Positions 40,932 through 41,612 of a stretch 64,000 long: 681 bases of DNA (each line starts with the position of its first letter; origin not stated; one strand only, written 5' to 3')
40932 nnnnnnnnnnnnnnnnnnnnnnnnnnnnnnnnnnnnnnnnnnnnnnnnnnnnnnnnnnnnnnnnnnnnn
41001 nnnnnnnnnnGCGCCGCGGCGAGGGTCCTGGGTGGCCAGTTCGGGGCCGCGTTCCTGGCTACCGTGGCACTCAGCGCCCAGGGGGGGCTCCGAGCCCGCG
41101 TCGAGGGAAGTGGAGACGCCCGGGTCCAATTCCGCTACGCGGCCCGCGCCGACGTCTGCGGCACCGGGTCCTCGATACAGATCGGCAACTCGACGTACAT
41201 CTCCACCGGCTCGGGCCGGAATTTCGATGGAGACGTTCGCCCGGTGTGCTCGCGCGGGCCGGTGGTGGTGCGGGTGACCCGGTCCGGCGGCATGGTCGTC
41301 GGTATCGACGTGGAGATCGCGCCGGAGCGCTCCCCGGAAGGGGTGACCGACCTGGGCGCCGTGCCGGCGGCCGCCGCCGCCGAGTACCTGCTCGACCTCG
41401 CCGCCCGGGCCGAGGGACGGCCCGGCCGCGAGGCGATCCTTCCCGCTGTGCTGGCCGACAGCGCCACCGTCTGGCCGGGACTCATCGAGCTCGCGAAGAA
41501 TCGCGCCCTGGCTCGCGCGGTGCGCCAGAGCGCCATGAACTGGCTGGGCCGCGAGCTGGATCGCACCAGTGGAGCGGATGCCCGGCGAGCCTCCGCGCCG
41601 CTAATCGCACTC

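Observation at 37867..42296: ECF sigma / membrane anti-sigma-like protein / two secreted HEAT-repeat proteins: a four-gene envelope module of unknown function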

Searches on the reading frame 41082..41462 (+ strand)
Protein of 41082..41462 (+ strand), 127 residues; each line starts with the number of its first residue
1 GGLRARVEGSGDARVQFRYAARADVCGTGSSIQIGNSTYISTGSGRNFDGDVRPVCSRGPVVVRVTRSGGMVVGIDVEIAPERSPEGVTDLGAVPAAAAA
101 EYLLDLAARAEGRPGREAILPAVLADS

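Call 37: search_protein_representatives(protein=window:41082-41462:+)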
Query: 127 residues. Proteins with E-value up to 0.001 (for the whole library): 351; up to 1e-10: 85; up to 1e-30: 2. The best 150 are listed.
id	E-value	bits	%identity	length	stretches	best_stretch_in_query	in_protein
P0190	5.8e-55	201.2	79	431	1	2-127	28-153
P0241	2.3e-36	141.2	77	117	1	2-91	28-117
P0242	1.6e-24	103.0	52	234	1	2-127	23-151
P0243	5.8e-24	101.2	65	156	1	1-87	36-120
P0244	4.1e-21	91.9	48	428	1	2-127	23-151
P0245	4.9e-21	91.7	52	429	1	4-127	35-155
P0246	5.8e-21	91.5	72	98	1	1-72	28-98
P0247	9.0e-21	90.9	49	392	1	2-127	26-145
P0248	1.4e-20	90.2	51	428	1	3-127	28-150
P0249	1.6e-20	90.0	48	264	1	3-127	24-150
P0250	2.8e-20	89.2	45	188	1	3-126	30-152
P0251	3.8e-20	88.8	44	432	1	3-127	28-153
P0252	4.0e-20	88.8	47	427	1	3-127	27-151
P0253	1.5e-19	86.9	55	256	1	3-127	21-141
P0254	3.0e-19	86.0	44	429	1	3-127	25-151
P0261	9.3e-18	81.1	44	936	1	2-127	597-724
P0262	1.1e-17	80.9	47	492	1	4-127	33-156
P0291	4.8e-13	65.9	40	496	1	4-127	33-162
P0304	4.1e-12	62.9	39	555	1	4-127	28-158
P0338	2.6e-10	57.1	37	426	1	6-127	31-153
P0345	6.3e-10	55.8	38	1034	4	56-126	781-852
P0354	1.5e-09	54.6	35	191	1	3-127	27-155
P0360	2.4e-09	54.0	34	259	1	4-127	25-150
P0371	5.7e-09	52.7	40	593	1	4-127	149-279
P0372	5.8e-09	52.7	35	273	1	3-125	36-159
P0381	1.1e-08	51.9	37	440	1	4-126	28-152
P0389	2.2e-08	50.9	39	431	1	4-127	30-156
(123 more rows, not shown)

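Call 39: search_protein_families(library=pfam, proteins=[P0261, P0345, P0371, P0304], max_evalue=10)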
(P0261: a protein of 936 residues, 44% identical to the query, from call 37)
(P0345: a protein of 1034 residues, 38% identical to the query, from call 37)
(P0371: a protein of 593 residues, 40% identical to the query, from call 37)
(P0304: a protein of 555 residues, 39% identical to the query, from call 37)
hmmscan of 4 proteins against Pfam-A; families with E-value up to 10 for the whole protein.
P0261 (936 aa): 8 families
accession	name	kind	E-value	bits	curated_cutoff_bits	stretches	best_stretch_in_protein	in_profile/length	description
PF13646.12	HEAT_2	-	1.1e-13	51.7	27.7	3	314-400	3-87/88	HEAT repeats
PF13525.12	YfiO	-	5.9e-05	23.4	25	1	134-228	2-91/203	Outer membrane lipoprotein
PF13512.12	TPR_18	-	0.003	18.2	21.9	1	134-209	7-79/145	Tetratricopeptide repeat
PF11838.14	ERAP1_C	-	0.0065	16.4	38.2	1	175-333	87-237/318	ERAP1-like C-terminal domain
PF12895.13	ANAPC3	-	0.12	13.1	27.2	1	133-179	19-67/82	Anaphase-promoting complex, cyclosome, subunit 3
PF13174.12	TPR_6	-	0.36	12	26.3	1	138-170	1-33/33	Tetratricopeptide repeat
PF13251.12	DUF4042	-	0.36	10.9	27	1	307-341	36-70/182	Domain of unknown function (DUF4042)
PF07719.23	TPR_2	-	3.2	8.6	27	1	139-168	3-32/34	Tetratricopeptide repeat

P0345 (1034 aa): 5 families
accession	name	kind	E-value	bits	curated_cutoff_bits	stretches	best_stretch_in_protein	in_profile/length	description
PF05569.17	Peptidase_M56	-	7.5e-17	61.9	31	1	141-289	95-250/296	BlaR1 peptidase M56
PF01435.24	Peptidase_M48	-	0.00038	20.8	20.3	1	216-272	48-106/186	Peptidase family M48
PF22120.2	T6SS_Tse3_N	-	0.0035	18.1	27.2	1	602-655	35-89/104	T6SS, Peptidoglycan muramidase Tse3, N-terminal domain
PF13646.12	HEAT_2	-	0.009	16.7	27.7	3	631-688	18-74/88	HEAT repeats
PF06114.19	Peptidase_M78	-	0.04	14.2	22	1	226-292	36-97/123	IrrE N-terminal-like domain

P0371 (593 aa): 2 families
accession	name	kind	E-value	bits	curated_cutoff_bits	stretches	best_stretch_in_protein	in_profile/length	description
PF13646.12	HEAT_2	-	6.2e-09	36.5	27.7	3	509-590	6-87/88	HEAT repeats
PF11838.14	ERAP1_C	-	7.8e-07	29.3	38.2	3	477-590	83-208/318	ERAP1-like C-terminal domain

P0304 (555 aa): 3 families
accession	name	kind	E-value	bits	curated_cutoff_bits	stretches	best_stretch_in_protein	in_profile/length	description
PF13646.12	HEAT_2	-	1.8e-21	76.7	27.7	4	492-552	12-71/88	HEAT repeats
PF11838.14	ERAP1_C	-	5.5e-08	33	38.2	3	494-545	166-217/318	ERAP1-like C-terminal domain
PF22120.2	T6SS_Tse3_N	-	0.63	10.8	27.2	1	474-516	42-83/104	T6SS, Peptidoglycan muramidase Tse3, N-terminal domain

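Call 50: find_encoding_contigs(protein=P0345, flank=5000, max_places=2)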
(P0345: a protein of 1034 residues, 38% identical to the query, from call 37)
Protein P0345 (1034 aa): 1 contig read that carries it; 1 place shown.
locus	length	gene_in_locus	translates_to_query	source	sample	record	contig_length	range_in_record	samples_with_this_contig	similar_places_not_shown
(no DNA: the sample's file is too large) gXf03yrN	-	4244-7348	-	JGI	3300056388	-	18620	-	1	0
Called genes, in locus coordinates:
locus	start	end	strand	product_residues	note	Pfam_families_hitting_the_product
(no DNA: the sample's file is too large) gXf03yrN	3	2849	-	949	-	?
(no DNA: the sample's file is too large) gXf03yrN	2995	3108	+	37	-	-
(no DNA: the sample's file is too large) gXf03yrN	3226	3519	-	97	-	-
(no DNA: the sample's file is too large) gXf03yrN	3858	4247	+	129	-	PF03965:Penicillinase_R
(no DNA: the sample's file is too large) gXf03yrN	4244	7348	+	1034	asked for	PF05569:Peptidase_M56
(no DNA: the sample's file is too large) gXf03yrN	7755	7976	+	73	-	PF13385:Laminin_G_3 (weak)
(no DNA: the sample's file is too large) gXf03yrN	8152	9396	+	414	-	PF12796:Ank_2 (faint), PF13606:Ank_3 (faint), PF00023:Ank (faint)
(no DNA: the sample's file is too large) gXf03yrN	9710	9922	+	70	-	PF00313:CSD, PF08206:OB_RNB (weak)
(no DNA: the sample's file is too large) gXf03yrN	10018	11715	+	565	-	PF01011:PQQ, PF13360:PQQ_2, PF13570:Beta-prop_ACSF4 (faint), PF01011:PQQ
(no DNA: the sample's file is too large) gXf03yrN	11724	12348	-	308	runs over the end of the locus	-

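Call 66: list_cluster_members(proteins=[P0244, P0262, P0291, P0304, P0338, P0354, P0360, P0372, P0381, P0389])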
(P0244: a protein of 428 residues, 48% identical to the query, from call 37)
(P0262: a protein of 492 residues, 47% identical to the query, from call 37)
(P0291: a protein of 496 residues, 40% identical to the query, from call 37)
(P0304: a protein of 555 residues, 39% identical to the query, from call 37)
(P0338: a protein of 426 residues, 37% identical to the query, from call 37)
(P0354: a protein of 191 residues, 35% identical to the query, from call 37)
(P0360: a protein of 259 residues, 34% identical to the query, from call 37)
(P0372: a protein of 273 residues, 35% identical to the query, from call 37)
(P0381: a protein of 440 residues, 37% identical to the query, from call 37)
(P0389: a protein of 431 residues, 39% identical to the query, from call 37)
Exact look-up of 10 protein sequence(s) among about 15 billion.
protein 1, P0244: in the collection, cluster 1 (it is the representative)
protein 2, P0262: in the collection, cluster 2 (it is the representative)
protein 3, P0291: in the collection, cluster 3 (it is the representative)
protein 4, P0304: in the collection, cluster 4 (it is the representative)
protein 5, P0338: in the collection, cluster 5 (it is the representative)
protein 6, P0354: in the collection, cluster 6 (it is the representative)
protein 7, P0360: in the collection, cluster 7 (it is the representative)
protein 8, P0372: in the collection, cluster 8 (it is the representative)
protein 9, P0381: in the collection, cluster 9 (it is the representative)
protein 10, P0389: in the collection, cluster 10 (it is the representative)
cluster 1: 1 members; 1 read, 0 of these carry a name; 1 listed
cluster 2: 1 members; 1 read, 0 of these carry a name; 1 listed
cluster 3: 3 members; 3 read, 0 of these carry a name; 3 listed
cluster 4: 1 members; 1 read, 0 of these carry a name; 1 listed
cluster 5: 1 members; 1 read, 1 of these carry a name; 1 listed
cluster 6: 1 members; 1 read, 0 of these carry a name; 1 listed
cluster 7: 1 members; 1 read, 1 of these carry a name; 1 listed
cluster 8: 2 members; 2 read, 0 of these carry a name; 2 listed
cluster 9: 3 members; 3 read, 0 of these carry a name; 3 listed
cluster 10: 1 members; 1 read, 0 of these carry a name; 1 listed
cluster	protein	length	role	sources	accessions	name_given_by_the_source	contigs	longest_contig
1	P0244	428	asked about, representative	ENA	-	-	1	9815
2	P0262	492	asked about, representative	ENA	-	-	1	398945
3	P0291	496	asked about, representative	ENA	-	-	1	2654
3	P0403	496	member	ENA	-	-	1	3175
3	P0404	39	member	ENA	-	-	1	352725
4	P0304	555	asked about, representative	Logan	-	-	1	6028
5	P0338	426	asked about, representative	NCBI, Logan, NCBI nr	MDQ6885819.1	MAG: HEAT repeat domain-containing protein [Gemmatimonadota bacterium] | HEAT repeat domain-containing protein [Gemmatimonadota bacterium]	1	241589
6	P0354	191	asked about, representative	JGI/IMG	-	-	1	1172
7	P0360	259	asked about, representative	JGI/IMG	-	nucleotide-binding universal stress UspA family protein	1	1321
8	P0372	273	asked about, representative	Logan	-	-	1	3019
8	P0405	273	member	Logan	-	-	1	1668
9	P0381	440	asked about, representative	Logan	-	-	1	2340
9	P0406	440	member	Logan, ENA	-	-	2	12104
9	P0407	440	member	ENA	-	-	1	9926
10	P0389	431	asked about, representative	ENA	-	-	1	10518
